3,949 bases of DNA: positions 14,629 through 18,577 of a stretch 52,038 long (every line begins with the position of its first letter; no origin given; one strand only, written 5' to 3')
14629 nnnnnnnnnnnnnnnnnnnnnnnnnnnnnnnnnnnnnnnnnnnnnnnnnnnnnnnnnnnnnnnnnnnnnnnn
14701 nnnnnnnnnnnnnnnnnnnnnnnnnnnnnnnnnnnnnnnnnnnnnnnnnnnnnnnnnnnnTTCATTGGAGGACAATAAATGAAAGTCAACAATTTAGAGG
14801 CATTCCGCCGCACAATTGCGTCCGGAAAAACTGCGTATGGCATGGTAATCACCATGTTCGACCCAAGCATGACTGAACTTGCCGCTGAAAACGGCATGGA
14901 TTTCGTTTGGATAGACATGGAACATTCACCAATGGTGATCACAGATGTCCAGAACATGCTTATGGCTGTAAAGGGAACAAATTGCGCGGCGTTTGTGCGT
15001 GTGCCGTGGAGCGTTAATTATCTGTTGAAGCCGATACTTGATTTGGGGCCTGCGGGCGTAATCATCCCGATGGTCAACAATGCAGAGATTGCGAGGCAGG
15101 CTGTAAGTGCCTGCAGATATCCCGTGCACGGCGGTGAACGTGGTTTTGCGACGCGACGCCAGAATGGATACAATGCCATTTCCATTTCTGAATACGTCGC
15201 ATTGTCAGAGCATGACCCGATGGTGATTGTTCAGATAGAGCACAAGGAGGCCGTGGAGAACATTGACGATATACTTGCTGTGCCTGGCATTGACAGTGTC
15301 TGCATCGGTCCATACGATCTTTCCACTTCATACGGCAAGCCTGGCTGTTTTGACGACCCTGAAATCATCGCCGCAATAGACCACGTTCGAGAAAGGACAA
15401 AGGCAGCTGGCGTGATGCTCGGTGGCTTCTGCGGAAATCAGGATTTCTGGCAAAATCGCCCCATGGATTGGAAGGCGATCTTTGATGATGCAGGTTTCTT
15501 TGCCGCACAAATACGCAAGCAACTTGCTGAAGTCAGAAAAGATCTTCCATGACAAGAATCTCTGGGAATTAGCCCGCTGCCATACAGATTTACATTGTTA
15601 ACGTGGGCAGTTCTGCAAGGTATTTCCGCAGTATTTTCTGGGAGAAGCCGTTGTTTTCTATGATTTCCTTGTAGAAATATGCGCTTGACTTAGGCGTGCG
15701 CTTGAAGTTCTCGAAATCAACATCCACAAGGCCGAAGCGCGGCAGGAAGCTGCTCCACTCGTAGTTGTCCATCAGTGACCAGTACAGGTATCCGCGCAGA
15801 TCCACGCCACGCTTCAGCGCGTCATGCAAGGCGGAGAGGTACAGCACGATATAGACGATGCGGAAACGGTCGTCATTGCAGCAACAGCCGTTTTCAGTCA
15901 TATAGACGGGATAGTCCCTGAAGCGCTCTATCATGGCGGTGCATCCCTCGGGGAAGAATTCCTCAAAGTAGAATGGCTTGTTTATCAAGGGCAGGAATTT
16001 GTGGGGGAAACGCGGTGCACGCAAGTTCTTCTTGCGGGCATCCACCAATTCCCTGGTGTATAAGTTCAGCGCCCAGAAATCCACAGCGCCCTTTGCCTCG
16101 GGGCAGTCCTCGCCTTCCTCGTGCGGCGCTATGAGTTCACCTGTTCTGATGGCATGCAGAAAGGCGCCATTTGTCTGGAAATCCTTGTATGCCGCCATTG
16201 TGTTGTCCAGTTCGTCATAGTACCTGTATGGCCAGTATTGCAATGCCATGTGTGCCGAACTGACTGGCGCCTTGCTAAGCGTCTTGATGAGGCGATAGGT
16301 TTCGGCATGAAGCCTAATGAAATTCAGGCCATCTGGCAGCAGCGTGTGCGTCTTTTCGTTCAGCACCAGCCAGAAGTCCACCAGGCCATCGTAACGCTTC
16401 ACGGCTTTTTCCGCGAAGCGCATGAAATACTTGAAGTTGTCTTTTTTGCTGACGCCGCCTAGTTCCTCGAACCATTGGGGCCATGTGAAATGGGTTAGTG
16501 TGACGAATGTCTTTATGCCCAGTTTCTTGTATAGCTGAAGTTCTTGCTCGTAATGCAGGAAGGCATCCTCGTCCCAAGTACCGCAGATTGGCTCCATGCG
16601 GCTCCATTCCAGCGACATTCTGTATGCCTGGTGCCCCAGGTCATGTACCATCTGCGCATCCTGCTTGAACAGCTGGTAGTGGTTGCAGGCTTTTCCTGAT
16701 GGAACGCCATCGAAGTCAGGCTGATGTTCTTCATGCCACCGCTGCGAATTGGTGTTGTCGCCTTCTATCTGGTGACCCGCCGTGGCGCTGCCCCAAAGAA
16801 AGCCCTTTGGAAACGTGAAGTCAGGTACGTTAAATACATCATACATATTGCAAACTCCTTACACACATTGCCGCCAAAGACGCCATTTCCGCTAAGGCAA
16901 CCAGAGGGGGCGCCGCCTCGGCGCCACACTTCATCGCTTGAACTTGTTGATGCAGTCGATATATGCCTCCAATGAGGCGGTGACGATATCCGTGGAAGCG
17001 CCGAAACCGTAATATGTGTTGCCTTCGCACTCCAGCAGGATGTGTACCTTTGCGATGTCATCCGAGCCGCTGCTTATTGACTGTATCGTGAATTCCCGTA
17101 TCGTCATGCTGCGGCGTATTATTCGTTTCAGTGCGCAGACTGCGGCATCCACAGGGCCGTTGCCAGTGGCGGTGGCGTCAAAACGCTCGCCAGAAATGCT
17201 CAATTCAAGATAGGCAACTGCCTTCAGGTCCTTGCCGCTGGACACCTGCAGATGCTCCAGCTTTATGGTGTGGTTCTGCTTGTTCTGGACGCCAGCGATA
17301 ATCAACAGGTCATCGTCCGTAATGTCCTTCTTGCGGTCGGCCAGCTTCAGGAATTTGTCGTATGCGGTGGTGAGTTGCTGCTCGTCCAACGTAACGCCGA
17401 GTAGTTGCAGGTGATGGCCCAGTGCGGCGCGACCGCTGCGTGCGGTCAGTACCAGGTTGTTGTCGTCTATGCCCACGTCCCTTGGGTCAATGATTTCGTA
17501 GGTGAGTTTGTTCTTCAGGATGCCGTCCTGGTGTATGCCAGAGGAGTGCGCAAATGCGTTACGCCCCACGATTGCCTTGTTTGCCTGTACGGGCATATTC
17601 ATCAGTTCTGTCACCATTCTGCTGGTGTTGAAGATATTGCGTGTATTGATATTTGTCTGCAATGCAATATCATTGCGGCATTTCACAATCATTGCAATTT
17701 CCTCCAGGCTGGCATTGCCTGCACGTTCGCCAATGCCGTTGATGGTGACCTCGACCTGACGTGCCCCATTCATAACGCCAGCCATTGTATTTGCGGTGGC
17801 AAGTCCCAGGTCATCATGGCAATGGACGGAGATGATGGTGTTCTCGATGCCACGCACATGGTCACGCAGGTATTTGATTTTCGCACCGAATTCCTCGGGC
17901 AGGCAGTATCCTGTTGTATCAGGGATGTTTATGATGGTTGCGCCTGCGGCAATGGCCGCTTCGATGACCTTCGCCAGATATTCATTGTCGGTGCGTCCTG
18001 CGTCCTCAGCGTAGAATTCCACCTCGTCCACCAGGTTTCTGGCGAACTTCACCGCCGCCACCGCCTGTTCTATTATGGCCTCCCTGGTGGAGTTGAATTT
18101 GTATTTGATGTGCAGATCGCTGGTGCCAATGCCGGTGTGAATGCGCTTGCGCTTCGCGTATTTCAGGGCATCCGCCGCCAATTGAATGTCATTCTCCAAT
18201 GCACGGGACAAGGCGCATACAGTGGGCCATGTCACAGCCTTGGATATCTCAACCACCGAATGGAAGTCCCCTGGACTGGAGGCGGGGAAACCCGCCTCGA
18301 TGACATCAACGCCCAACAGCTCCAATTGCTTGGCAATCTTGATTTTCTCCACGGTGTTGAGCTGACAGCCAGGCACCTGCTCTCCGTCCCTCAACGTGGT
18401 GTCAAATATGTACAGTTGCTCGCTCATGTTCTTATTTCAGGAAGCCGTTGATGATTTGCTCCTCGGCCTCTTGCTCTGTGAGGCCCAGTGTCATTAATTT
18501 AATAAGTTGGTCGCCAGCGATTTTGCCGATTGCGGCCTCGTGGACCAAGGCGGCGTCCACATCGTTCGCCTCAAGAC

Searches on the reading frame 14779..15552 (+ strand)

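Call 47: search_protein_families(library=pfam, proteins=[window:14779-15552:+], max_evalue=0.001)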
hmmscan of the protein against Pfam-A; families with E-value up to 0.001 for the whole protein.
window:14779-15552:+ (257 aa): 1 family
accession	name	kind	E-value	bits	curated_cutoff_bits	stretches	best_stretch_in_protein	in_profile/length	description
PF03328.21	HpcH_HpaI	-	1.9e-33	116.1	25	1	21-221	3-195/221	HpcH/HpaI aldolase/citrate lyase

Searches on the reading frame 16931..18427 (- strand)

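Call 47: search_protein_families(library=pfam, proteins=[window:16931-18427:-], max_evalue=0.001)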
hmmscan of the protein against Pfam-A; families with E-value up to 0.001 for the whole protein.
window:16931-18427:- (498 aa): 4 families
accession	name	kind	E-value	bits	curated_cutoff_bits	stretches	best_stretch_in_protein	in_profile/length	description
PF00682.25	HMGL-like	-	6.6e-91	304.7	29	1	5-272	2-260/260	HMGL-like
PF08502.15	LeuA_dimer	-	1.5e-33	115.9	24.9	1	369-496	2-130/131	LeuA allosteric (dimerisation) domain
PF22617.1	HCS_D2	-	1.4e-25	89.9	27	1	286-367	1-82/82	Homocitrate synthase post-HMGL domain-like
PF22615.1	IPMS_D2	-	0.00042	21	27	0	292-338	4-63/66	Alpha-isopropylmalate synthase, post-catalytic domain-like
